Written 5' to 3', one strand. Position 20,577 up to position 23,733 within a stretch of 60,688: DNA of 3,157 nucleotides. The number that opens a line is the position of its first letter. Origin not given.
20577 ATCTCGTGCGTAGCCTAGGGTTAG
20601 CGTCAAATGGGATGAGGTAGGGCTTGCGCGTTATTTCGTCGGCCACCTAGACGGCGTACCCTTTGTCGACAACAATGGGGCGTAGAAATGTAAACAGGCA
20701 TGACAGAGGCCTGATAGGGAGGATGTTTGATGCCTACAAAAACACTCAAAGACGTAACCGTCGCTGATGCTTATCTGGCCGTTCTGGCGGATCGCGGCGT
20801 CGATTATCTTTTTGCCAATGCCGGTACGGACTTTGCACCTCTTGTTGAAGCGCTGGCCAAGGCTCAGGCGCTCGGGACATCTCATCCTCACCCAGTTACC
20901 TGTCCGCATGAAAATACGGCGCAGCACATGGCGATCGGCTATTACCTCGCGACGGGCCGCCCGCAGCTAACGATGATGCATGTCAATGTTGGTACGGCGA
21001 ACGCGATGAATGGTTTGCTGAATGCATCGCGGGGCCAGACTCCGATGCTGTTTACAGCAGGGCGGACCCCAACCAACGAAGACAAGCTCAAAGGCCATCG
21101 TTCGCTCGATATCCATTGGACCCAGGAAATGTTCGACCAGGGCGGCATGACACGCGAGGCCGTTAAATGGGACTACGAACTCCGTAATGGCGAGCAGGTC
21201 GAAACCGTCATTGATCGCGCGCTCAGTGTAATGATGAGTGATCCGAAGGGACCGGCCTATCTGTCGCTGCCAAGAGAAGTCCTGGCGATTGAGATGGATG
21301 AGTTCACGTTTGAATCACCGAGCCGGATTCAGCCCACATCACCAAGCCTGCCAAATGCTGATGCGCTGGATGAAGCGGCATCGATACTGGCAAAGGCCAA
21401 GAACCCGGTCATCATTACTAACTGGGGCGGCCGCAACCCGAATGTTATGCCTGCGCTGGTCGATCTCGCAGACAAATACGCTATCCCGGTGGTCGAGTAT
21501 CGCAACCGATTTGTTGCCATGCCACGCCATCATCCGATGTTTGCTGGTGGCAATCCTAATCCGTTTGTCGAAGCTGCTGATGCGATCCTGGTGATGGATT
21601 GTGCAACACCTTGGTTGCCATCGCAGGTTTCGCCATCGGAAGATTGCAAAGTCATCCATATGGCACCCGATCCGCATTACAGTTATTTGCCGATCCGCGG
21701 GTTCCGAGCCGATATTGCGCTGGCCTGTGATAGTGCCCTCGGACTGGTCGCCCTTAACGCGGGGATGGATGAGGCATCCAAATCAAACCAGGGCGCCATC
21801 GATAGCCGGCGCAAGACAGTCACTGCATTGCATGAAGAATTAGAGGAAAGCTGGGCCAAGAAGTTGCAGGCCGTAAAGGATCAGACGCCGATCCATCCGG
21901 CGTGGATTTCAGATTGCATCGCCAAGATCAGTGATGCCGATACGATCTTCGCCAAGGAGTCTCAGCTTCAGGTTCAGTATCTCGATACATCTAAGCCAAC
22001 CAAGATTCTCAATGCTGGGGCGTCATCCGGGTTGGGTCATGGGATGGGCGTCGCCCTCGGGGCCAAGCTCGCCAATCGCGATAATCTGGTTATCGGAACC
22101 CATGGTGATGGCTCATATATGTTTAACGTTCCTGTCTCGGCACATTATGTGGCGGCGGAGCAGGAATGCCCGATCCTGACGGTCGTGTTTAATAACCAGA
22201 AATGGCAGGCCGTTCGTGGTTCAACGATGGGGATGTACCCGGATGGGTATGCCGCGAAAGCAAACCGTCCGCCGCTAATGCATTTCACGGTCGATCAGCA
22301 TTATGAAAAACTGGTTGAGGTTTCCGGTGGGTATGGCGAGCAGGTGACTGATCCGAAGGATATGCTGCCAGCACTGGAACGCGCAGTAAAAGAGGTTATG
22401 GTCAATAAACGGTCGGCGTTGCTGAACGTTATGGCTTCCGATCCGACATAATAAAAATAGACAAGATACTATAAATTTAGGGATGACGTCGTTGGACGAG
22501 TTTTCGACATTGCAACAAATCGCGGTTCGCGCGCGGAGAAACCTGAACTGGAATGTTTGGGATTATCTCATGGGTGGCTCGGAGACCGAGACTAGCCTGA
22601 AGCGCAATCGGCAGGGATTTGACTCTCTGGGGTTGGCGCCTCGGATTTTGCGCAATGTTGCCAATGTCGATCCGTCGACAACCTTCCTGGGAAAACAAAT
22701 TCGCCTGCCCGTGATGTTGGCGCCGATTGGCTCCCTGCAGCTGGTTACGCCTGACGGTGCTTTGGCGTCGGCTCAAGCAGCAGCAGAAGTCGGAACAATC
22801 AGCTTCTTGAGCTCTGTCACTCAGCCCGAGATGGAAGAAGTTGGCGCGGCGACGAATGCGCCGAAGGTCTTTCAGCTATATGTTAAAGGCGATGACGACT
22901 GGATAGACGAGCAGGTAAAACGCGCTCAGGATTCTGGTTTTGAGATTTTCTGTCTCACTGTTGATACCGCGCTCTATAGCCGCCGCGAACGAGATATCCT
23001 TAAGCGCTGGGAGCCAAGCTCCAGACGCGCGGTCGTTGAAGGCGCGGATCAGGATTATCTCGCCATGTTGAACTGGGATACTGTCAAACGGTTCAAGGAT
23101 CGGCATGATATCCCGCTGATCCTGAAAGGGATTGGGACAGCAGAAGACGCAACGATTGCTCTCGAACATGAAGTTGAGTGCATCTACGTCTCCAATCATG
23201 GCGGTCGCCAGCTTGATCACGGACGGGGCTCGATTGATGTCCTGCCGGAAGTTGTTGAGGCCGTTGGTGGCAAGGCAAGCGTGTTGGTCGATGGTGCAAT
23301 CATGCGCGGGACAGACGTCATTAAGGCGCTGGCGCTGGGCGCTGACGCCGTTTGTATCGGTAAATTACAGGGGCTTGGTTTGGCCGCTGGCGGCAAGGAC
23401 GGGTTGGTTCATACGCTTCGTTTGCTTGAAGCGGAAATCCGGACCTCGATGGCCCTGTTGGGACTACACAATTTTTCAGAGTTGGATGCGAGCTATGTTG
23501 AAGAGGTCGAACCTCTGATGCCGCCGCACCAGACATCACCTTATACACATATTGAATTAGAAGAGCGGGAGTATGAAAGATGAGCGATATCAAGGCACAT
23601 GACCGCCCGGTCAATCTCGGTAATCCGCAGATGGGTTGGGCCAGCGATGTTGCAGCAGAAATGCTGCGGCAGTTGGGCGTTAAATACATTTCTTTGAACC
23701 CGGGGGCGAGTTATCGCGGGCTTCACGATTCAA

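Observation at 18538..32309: Six ThDP-dependent enzymes in under 14 kb, five from one atypical, self-consistent subfamily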

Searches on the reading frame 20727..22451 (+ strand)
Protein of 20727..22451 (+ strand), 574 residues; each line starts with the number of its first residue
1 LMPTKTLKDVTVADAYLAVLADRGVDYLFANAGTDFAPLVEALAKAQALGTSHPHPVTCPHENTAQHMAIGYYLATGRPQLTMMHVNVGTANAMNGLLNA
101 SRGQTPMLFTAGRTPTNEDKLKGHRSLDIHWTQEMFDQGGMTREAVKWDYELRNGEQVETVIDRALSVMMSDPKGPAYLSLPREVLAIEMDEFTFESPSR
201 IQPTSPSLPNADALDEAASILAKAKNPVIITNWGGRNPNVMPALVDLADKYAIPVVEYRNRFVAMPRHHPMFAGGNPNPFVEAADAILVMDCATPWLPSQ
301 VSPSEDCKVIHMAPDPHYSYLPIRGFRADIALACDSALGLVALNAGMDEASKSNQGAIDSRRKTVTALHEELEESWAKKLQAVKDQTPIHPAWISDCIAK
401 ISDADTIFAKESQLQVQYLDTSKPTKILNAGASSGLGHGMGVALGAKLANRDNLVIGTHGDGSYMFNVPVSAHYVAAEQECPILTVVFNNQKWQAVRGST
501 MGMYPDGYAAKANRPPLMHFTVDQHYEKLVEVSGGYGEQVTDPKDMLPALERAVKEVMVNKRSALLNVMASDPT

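Call 3: search_protein_families(library=pfam, proteins=[window:20727-22451:+])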
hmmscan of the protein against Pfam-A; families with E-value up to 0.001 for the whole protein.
window:20727-22451:+ (574 aa): 3 families
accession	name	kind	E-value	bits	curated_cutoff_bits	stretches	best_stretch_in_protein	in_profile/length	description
PF02776.23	TPP_enzyme_N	-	1.8e-25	89.5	26.8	1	11-140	2-118/119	Thiamine pyrophosphate enzyme, N-terminal TPP binding domain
PF02775.26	TPP_enzyme_C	-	1e-21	77.8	21.9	1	415-556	6-143/151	Thiamine pyrophosphate enzyme, C-terminal TPP binding domain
PF00205.28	TPP_enzyme_M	-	2.5e-11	43.9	30.4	1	214-317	1-114/137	Thiamine pyrophosphate enzyme, central domain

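Call 4: search_protein_families(library=ncbifam, proteins=[window:20727-22451:+])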
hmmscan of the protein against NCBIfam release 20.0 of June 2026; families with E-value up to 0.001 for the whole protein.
window:20727-22451:+ (574 aa): 52 families (the best 25 are shown)
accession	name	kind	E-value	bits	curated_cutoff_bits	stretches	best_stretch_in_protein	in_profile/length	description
NF006203.0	PRK08327.1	equivalog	6.6e-199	662.1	456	1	6-569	5-567/571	thiamine pyrophosphate-requiring protein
NF006122.0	PRK08266.1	subfamily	4.3e-52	177.3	571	1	9-556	3-514/543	hypothetical protein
NF004807.0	PRK06154.1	equivalog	5.5e-47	160.7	607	1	8-572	18-556/565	thiamine pyrophosphate-requiring protein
NF006052.0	PRK08199.1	subfamily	4.5e-42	144.1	539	1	9-569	7-536/559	thiamine pyrophosphate protein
NF005485.1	PRK07092.1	equivalog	7.4e-42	143.8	493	2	11-275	2-247/523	benzoylformate decarboxylase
NF004516.0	PRK05858.1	equivalog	1.2e-41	142.9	587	1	14-557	15-526/548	acetolactate synthase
NF005713.0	PRK07525.1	subfamily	1.3e-41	142.7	620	2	8-274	4-250/592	sulfoacetaldehyde acetyltransferase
TIGR00118.1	acolac_lg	equivalog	5.3e-39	134.1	538.35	1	13-568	4-532/557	biosynthetic-type acetolactate synthase large subunit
NF005712.0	PRK07524.1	subfamily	1.5e-38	132.6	500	1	10-499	3-471/536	5-guanidino-2-oxopentanoate decarboxylase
NF004710.0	PRK06048.1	equivalog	1.3e-37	129.5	976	1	6-555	4-526/561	acetolactate synthase large subunit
NF058623.1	HdaclCoAlyACT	equivalog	2.7e-35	122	600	1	8-557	8-532/575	2-hydroxyacyl-CoA lyase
NF008431.0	PRK11269.1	equivalog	1.3e-34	119.7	791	1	10-569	4-554/591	glyoxylate carboligase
NF004919.0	PRK06276.1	equivalog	3.3e-34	118.2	866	1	13-556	4-528/582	acetolactate synthase large subunit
TIGR03457.1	sulphoacet_xsc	equivalog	1.4e-33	116.1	676.4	2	10-274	2-246/579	sulfoacetaldehyde acetyltransferase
NF006187.0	PRK08322.1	equivalog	3.1e-33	115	509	1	11-559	3-521/548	acetolactate synthase large subunit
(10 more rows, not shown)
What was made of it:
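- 20730..22451 (+): ThDP enzyme B, a member of the uncharacterised curated family NF006203/PRK08327. This family is sister to the new clade. NCBIfam 662 bits against a cut-off of 456 (call 4).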

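Call 10: search_solved_structures(query=window:20727-22451:+, max_evalue=1e-10)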
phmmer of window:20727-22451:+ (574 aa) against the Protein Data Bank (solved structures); distinct sequences matched with E-value up to 1e-10: 111 (the best 60 are shown).
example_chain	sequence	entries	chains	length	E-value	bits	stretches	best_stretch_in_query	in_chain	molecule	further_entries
4q9d_A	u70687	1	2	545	1.4e-27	99.8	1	61-323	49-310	Benzoylformate decarboxylase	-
6qsi_A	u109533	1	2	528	1.6e-27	99.5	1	12-280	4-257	Benzoylformate decarboxylase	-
9zgl_A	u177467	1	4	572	1.8e-26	96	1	13-555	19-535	Ancestral acetolactate synthase, catabolic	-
7orx_AAA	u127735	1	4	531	6.8e-25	90.9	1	11-280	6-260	Probable benzoylformate decarboxylase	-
4jud_X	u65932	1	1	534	8e-25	90.6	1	19-498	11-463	Benzoylformate decarboxylase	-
4mpj_A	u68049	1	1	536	8.2e-25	90.6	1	19-498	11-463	Benzoylformate decarboxylase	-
4k9o_A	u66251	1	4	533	1e-24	90.3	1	20-498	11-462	Benzoylformate decarboxylase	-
4k9k_A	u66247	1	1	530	1.1e-24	90.1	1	20-498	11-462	Benzoylformate decarboxylase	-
4mq5_A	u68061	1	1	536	1.2e-24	90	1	20-498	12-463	Benzoylformate decarboxylase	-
6dek_A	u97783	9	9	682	1.3e-24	89.9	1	19-268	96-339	Acetolactate synthase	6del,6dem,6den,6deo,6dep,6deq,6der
6m2y_A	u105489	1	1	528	1.4e-24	89.8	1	23-497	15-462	Benzoylformate decarboxylase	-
1po7_A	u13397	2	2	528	1.7e-24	89.5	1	19-498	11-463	Benzoylformate decarboxylase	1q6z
1pi3_A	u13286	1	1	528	1.9e-24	89.3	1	20-498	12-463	Benzoylformate decarboxylase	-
3iae_A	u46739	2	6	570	2e-24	89.3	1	17-496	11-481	Benzaldehyde lyase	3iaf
1bfd_A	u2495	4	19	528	2e-24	89.3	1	20-498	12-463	BENZOYLFORMATE DECARBOXYLASE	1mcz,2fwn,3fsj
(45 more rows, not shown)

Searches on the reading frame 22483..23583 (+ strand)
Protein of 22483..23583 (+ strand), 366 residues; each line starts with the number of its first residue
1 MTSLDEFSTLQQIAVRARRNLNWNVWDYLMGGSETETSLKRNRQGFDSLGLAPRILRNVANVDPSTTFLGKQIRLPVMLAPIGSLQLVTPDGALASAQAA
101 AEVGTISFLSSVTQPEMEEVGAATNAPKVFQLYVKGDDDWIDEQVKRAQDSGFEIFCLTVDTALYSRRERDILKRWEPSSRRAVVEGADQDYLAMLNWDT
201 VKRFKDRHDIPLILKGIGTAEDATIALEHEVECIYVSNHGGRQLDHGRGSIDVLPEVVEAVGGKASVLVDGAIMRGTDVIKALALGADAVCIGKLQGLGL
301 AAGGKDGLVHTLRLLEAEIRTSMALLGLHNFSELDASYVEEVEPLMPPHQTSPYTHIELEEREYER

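Call 3: search_protein_families(library=pfam, proteins=[window:22483-23583:+])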
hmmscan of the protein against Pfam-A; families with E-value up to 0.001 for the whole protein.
window:22483-23583:+ (366 aa): 3 families
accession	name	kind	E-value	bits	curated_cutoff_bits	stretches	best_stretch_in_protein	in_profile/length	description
PF01070.24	FMN_dh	-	4.6e-105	351.9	24.9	1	17-340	1-349/350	FMN-dependent dehydrogenase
PF00478.31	IMPDH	-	0.00013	21.6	25.6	1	199-295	134-238/345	IMP dehydrogenase / GMP reductase domain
PF01645.23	Glu_synthase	-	0.00019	21.2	20.4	1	263-294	274-305/369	Conserved region in glutamate synthase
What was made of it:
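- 22483..23583 (+): FMN-dependent (S)-2-hydroxy-acid oxidase/dehydrogenase. Its stop overlaps the start of C (ATGA). Pfam FMN_dh, 352 bits (call 3).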

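Call 4: search_protein_families(library=ncbifam, proteins=[window:22483-23583:+])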
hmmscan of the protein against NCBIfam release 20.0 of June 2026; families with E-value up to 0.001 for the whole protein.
window:22483-23583:+ (366 aa): 7 families
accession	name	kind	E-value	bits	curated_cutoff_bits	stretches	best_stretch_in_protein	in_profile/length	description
TIGR03966.1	actino_HemFlav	equivalog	1e-65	221.9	470.85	2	196-336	234-374/385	pre-mycofactocin synthase MftD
NF008398.0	PRK11197.1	subfamily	5.5e-63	213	376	2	192-338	228-374/381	L-lactate dehydrogenase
NF033901.1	L_lactate_LldD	exception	3e-54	184.5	550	2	194-336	230-372/377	FMN-dependent L-lactate dehydrogenase LldD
TIGR02708.1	L_lactate_ox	equivalog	4.6e-51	173.9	645.5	1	18-335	24-354/367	L-lactate oxidase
TIGR02151.1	IPP_isom_2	equivalog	6.5e-11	41.7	281.3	1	246-336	242-331/338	type 2 isopentenyl-diphosphate Delta-isomerase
TIGR01304.1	IMP_DH_rel_2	equivalog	0.00078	18.8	342.1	0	262-294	252-284/365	GuaB3 family IMP dehydrogenase-related protein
TIGR01302.1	IMP_dehydrog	equivalog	0.0009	18.2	481.5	0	246-295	308-358/450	IMP dehydrogenase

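Call 82: search_solved_structures(query=window:22483-23583:+, max_evalue=1e-30)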
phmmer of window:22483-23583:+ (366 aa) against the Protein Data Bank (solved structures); distinct sequences matched with E-value up to 1e-30: 47.
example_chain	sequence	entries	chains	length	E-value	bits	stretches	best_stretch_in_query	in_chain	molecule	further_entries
7f22_A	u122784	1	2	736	2e-79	270.3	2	25-335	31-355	L-lactate oxidase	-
7f20_A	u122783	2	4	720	2.3e-78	266.8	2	25-334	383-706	L-lactate oxidase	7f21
1gox_A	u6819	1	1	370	6.9e-62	212.6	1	10-339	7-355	(S)-2-HYDROXY-ACID OXIDASE, PEROXISOMAL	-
1al7_A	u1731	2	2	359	7e-62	212.5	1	11-339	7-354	GLYCOLATE OXIDASE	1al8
1gyl_A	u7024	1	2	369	2.6e-61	210.7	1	11-339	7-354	GLYCOLATE OXIDASE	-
5zbm_A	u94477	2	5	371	6.1e-61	209.5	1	6-339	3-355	Glycolate oxidase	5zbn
3sgz_A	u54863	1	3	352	9.1e-58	199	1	14-337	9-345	Hydroxyacid oxidase 2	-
1tb3_A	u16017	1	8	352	2.2e-57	197.8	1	14-337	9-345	Hydroxyacid oxidase 3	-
2w0u_A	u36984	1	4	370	6e-55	189.7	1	195-340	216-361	HYDROXYACID OXIDASE 1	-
5qib_A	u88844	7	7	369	6.1e-55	189.7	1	195-340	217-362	Hydroxyacid oxidase 1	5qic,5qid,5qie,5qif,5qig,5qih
6gmc_A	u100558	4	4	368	6.2e-55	189.7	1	195-340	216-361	Hydroxyacid oxidase 1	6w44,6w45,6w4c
2rdt_A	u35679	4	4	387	6.9e-55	189.5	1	195-340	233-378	Hydroxyacid oxidase 1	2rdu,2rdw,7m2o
2nzl_A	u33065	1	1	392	7.2e-55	189.5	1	195-340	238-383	Hydroxyacid oxidase 1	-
6gmb_A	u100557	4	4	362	1.1e-54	188.8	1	195-339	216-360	Hydroxyacid oxidase 1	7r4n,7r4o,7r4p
5zzp_A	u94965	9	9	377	8.7e-52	179.3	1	13-330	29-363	4-hydroxymandelate oxidase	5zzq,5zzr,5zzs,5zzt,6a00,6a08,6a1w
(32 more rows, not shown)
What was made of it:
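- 22483..23583 (+): Best PDB matches are L-lactate oxidase, glycolate oxidase, 4-hydroxymandelate oxidase and mandelate dehydrogenase (call 82).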
